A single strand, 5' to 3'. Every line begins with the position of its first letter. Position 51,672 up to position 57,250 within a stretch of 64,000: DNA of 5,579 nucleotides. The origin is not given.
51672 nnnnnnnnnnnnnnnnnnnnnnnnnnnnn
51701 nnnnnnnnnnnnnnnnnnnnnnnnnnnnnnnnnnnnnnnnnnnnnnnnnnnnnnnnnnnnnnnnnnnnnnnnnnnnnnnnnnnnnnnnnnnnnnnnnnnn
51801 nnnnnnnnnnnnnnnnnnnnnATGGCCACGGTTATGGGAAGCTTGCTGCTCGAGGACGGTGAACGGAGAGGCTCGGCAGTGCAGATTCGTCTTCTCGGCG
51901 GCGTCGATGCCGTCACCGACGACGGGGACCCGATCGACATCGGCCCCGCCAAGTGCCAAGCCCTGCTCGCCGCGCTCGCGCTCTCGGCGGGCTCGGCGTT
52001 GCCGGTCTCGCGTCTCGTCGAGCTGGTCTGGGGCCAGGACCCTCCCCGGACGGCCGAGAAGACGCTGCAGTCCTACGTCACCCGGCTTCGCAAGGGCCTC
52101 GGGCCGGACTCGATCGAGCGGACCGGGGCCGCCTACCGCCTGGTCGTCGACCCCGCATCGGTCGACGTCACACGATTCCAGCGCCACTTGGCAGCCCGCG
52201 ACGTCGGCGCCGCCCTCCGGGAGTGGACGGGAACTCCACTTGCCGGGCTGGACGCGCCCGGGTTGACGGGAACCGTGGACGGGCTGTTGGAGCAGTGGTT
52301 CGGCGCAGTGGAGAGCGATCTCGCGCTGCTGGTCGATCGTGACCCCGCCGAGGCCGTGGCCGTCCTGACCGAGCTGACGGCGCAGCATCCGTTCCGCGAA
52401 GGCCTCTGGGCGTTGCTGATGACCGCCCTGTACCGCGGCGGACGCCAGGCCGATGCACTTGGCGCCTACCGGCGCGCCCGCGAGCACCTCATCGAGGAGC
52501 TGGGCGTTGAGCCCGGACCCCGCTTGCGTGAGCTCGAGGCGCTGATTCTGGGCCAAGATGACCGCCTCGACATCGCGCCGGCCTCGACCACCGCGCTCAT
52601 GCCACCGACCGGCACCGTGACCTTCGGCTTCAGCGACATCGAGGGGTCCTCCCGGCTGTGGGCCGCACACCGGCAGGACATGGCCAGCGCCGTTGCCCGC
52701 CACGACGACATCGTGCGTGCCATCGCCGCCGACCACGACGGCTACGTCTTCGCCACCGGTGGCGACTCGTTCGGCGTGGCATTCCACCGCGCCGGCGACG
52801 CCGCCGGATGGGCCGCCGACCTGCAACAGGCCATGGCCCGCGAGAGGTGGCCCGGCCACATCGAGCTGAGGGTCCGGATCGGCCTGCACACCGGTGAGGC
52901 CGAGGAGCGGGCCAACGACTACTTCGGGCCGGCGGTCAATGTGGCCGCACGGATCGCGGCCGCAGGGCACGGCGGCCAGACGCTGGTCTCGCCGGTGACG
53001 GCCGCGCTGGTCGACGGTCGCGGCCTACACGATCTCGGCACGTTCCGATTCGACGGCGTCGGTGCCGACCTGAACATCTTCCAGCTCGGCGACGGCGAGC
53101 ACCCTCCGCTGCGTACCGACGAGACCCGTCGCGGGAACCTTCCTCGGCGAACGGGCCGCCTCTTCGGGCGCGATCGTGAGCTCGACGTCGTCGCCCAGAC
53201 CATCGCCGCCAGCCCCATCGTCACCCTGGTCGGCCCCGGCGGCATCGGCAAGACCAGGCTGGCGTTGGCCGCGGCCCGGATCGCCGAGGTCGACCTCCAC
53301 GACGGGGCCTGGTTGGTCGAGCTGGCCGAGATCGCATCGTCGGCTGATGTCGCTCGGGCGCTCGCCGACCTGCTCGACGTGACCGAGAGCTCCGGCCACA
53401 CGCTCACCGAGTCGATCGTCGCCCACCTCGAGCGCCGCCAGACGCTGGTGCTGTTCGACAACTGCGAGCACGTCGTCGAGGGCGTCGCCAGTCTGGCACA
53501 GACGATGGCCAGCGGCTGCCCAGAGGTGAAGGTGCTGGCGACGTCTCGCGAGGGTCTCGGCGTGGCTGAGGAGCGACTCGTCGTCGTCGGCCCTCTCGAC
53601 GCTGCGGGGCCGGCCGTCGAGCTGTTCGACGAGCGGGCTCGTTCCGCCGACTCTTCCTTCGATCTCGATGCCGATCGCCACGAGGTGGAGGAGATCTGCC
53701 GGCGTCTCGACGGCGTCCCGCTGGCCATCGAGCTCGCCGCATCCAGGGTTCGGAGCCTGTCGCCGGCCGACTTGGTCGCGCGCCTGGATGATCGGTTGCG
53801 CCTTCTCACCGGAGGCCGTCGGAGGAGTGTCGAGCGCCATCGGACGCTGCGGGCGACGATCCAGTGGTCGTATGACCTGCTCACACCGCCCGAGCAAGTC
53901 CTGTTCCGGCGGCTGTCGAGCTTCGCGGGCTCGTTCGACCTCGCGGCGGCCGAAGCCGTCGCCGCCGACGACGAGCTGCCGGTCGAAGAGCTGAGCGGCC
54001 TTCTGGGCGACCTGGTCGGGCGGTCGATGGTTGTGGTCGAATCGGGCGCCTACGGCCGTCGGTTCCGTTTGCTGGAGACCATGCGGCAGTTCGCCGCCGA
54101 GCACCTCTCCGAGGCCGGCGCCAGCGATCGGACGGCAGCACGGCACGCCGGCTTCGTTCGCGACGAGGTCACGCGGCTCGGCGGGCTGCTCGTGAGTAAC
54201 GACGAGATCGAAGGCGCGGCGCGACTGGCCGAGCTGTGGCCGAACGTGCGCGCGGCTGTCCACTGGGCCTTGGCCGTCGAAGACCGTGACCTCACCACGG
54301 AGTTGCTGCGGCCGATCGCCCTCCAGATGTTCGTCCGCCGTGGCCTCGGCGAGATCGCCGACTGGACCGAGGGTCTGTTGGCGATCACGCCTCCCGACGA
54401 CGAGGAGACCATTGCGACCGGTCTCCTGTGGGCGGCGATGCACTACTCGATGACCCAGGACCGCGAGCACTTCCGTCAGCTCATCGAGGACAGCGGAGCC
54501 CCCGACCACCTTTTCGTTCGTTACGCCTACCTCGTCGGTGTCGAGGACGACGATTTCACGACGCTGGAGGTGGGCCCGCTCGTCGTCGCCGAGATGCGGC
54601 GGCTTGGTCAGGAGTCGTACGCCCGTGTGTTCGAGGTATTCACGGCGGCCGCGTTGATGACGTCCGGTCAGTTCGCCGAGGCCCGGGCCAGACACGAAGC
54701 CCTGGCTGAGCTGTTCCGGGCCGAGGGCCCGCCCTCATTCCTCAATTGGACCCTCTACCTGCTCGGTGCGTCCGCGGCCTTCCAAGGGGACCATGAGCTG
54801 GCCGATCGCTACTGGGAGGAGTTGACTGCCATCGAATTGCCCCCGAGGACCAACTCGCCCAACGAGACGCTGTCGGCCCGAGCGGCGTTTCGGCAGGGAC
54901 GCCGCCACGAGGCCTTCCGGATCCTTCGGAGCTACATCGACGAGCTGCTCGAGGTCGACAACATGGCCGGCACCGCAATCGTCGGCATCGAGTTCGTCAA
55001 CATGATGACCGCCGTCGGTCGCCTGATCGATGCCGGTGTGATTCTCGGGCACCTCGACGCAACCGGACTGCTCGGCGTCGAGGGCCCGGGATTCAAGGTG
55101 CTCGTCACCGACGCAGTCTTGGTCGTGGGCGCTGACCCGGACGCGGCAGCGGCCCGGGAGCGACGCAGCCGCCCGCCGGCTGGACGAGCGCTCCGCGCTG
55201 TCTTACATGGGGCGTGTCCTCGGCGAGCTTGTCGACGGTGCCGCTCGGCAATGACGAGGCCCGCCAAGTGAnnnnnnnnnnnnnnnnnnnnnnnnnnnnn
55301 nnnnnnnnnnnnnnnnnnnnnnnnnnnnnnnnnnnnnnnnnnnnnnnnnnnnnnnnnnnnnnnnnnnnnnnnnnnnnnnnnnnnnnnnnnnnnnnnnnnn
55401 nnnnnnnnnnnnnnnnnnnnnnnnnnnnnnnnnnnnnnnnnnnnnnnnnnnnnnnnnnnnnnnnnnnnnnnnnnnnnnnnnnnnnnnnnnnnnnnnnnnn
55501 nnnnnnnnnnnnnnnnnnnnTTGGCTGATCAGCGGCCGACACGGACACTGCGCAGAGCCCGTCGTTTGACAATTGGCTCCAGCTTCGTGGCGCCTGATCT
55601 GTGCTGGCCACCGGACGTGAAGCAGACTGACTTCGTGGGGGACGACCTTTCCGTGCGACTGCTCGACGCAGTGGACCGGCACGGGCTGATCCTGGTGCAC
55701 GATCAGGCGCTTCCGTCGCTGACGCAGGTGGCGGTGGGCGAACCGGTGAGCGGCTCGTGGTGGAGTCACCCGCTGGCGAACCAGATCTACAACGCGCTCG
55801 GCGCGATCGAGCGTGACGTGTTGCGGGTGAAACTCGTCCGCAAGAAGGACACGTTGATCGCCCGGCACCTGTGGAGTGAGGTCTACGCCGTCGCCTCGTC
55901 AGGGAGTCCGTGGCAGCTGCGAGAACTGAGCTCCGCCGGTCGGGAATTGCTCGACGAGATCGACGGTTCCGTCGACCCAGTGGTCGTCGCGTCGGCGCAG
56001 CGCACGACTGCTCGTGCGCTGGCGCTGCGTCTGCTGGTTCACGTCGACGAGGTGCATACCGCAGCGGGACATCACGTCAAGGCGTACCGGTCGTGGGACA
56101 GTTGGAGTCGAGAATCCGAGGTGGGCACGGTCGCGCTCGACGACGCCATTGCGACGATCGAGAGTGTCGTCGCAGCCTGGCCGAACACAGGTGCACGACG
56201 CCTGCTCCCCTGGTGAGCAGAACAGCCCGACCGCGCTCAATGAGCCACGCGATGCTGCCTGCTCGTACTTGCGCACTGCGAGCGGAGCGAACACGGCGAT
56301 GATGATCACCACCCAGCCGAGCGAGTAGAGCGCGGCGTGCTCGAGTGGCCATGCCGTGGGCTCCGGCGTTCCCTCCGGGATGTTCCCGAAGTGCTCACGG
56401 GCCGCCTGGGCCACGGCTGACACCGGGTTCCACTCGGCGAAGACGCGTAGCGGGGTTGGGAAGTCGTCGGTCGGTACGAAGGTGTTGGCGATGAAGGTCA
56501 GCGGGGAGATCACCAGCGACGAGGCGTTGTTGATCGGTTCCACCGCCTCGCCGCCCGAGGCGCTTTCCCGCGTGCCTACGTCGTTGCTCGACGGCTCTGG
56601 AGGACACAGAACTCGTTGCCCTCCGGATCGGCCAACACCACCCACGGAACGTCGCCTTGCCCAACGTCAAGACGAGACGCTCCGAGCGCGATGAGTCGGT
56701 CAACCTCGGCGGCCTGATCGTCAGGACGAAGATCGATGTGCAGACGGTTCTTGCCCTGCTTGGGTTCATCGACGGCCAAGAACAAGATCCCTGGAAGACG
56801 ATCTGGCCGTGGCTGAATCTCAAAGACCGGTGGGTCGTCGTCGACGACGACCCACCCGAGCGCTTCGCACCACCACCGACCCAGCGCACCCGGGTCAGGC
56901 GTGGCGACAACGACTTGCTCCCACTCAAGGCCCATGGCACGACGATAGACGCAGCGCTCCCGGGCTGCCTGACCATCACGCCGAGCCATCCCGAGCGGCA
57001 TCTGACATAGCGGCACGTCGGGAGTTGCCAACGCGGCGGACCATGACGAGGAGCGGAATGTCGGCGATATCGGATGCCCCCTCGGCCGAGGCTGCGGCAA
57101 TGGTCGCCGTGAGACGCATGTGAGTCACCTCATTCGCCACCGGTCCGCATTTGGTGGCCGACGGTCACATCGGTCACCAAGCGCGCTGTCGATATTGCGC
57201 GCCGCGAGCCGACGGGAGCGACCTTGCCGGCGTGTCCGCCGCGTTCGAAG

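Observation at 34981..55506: About 20.5-kb integrase island inserted in the 3' end of an acyl-CoA dehydrogenase gene, bounded by an 80-bp coding direct repeat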

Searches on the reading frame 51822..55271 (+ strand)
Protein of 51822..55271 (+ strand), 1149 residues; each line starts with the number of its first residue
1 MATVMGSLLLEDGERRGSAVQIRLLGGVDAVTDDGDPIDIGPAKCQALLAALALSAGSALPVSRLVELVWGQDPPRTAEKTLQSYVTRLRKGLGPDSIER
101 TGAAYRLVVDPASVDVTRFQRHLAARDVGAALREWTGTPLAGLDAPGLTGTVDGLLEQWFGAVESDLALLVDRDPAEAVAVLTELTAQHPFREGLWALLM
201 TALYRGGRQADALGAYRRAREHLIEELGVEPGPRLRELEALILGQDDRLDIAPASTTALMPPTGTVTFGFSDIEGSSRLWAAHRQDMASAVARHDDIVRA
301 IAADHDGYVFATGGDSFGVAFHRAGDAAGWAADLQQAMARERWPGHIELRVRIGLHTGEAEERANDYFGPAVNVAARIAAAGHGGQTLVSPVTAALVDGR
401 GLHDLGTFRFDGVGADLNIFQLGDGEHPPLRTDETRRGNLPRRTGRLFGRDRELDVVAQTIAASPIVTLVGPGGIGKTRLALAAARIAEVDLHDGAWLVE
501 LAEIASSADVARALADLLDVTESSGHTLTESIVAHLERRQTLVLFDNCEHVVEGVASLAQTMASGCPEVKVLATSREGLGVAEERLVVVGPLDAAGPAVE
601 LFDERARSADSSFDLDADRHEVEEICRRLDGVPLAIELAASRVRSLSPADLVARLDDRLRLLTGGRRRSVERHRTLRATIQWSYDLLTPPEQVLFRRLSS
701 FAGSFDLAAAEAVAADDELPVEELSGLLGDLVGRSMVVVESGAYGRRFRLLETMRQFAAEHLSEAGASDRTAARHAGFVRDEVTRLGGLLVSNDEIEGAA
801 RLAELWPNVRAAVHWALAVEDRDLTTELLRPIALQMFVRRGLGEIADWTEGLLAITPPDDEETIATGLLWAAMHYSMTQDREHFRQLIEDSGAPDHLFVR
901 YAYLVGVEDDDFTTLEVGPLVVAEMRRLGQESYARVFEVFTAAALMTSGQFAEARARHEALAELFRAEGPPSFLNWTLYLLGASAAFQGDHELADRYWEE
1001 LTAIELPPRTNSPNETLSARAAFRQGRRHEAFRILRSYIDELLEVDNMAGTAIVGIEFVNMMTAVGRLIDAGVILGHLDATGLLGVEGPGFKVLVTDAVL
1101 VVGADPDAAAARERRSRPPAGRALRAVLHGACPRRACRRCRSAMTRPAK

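Call 12: search_protein_families(library=pfam, proteins=[window:51822-55271:+], max_evalue=0.01)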
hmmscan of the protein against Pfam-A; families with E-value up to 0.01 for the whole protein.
window:51822-55271:+ (1149 aa): 10 families
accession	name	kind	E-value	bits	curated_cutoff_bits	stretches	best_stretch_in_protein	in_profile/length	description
PF03704.23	BTAD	-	4.5e-29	102.1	22.1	1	122-243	23-146/146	Bacterial transcriptional activator domain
PF00211.25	Guanylate_cyc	-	5.4e-13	49.4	21.9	1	261-398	4-156/183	Adenylate and Guanylate cyclase catalytic domain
PF00486.34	Trans_reg_C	-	7.8e-08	32.7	26.2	1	46-96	11-60/77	Transcriptional regulatory protein, C terminal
PF00931.28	NB-ARC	-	8.1e-07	29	23.5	1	465-685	19-247/248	NB-ARC domain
PF13401.12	AAA_22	-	6.4e-06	26.9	27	1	466-552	7-97/130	AAA domain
PF13191.12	AAA_16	-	0.00015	22.8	32.6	1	446-514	1-73/167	AAA ATPase domain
PF20703.3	nSTAND1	-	0.00025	21.2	27.1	1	445-553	14-129/379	Novel STAND NTPase 1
PF13174.12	TPR_6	-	0.00072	20.5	26.3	0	978-1002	3-27/33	Tetratricopeptide repeat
PF25201.1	nSTAND6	-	0.00091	19.7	27.7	0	447-526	1-79/148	Novel STAND NTPase 6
PF13424.12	TPR_12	-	0.0015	19.1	30.1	1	942-1001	10-71/77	Tetratricopeptide repeat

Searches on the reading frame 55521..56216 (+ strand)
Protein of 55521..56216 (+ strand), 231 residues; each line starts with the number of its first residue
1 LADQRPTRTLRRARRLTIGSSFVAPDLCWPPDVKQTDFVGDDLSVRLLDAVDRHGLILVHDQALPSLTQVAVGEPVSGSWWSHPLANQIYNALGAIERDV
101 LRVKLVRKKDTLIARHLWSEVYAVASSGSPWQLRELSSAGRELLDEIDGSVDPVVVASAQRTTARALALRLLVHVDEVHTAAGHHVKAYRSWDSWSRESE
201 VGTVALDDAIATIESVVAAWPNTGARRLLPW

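Call 12: search_protein_families(library=pfam, proteins=[window:55521-56216:+], max_evalue=0.01)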
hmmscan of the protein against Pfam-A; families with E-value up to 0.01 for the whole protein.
window:55521-56216:+ (231 aa): 0 families

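Call 42: find_homologous_proteins(query=window:55521-56216:+, max_evalue=0.00001)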
Query window:55521-56216:+ (231 aa): 16 proteins with E <= 0.00001 among 3608 candidates.
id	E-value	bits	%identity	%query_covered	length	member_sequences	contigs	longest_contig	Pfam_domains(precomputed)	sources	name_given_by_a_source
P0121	4.2e-123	427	99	86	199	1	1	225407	-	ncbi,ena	-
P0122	2.5e-59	218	57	83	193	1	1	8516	-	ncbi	-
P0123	5.8e-55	204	53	82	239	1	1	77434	-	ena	-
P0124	7.6e-55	204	53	85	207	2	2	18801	-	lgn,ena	-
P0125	2.8e-51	192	52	83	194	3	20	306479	-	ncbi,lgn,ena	-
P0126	2.6e-48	182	48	82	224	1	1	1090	-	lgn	-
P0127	6.1e-44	168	47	80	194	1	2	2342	-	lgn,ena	-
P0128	2.2e-43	166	51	71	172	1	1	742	-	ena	-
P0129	4.8e-43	165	49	82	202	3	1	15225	-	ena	-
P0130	3.7e-42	162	48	82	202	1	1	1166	-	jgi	jgi:hypothetical protein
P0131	6.1e-42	161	44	84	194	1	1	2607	-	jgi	jgi:hypothetical protein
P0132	6.8e-41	158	46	82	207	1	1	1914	-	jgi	jgi:hypothetical protein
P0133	1.2e-40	157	47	82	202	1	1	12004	-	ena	-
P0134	3.7e-32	129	41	83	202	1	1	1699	-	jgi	jgi:hypothetical protein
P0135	1.1e-29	121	40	81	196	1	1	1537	-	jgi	jgi:hypothetical protein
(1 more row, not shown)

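Call 43: find_encoding_contigs(protein=P0121, flank=10000, max_places=4)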
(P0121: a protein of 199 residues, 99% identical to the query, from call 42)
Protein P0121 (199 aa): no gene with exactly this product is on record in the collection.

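Call 44: list_cluster_members(proteins=[P0121, P0028])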
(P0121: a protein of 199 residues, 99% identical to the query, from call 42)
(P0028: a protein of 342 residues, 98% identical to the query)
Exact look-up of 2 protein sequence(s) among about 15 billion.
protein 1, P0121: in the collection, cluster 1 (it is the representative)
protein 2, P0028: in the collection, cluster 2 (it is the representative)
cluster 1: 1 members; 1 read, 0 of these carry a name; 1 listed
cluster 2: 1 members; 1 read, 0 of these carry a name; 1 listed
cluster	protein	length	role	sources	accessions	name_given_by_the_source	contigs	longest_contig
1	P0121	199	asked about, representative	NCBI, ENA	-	-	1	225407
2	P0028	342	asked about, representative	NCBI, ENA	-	-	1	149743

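Call 46: find_encoding_contigs(protein=P0125, flank=6000, max_places=5)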
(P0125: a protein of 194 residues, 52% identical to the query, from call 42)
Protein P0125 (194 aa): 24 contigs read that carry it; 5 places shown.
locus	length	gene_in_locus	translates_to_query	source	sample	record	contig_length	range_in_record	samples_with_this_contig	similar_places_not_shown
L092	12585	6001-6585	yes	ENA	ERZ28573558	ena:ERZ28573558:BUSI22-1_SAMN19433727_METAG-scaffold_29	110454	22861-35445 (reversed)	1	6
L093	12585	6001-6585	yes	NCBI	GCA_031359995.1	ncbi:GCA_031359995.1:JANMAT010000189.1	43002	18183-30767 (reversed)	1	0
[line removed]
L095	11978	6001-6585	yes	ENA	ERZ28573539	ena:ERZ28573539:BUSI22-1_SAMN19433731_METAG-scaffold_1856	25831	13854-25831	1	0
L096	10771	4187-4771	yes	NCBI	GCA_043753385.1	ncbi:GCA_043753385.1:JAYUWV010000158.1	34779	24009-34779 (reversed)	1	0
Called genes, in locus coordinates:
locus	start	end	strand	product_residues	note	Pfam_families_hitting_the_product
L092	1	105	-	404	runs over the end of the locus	PF02515:CoA_transf_3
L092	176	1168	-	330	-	PF04542:Sigma70_r2, PF08281:Sigma70_r4_2, PF12680:SnoaL_2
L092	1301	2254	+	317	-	PF02678:Pirin, PF05726:Pirin_C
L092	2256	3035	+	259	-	PF02900:LigB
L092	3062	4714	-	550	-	PF02776:TPP_enzyme_N, PF00205:TPP_enzyme_M, PF02775:TPP_enzyme_C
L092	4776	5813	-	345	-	PF00296:Bac_luciferase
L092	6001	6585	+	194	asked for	-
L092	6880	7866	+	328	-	PF00108:Thiolase_N, PF08545:ACP_syn_III, PF08541:ACP_syn_III_C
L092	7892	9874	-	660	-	PF02129:Peptidase_S15, PF00326:Peptidase_S9, PF00561:Abhydrolase_1, PF12146:Hydrolase_4 (weak), PF08530:PepX_C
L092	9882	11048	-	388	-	PF01494:FAD_binding_3, PF13450:NAD_binding_8 (faint)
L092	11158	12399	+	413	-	PF02771:Acyl-CoA_dh_N, PF02770:Acyl-CoA_dh_M, PF00441:Acyl-CoA_dh_1, PF08028:Acyl-CoA_dh_2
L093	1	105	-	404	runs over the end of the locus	PF02515:CoA_transf_3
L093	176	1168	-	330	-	PF04542:Sigma70_r2, PF08281:Sigma70_r4_2, PF12680:SnoaL_2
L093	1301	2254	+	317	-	PF02678:Pirin, PF05726:Pirin_C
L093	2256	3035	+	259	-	PF02900:LigB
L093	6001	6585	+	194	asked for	-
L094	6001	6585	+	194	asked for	-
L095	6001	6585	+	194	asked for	-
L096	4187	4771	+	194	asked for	-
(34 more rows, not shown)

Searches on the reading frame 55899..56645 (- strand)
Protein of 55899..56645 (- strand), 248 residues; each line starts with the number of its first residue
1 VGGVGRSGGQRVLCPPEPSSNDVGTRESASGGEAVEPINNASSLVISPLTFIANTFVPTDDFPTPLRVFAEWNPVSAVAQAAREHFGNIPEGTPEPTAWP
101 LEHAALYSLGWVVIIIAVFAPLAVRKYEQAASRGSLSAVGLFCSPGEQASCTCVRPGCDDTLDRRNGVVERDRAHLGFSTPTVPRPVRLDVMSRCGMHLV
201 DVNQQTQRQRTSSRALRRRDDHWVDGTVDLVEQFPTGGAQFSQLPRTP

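Call 12: search_protein_families(library=pfam, proteins=[window:55899-56645:-], max_evalue=0.01)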
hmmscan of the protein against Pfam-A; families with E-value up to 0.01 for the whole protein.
window:55899-56645:- (248 aa): 1 family
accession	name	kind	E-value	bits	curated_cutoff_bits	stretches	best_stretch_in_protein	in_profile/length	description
PF01061.29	ABC2_membrane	-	0.0014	18.7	26.9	1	36-84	160-208/211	ABC-2 type transporter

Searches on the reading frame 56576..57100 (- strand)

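Call 22: search_protein_families(library=pfam, proteins=[window:56576-57100:-], max_evalue=0.05)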
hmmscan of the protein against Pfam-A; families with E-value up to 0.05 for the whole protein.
window:56576-57100:- (174 aa): 2 families
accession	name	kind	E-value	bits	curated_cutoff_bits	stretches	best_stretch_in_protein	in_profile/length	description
PF18029.7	Glyoxalase_6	-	1.1e-30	106.9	23.6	1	62-167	1-106/106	Glyoxalase-like domain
PF00903.31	Glyoxalase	-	0.0017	19.2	20.6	1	62-165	4-120/121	Glyoxalase/Bleomycin resistance protein/Dioxygenase superfamily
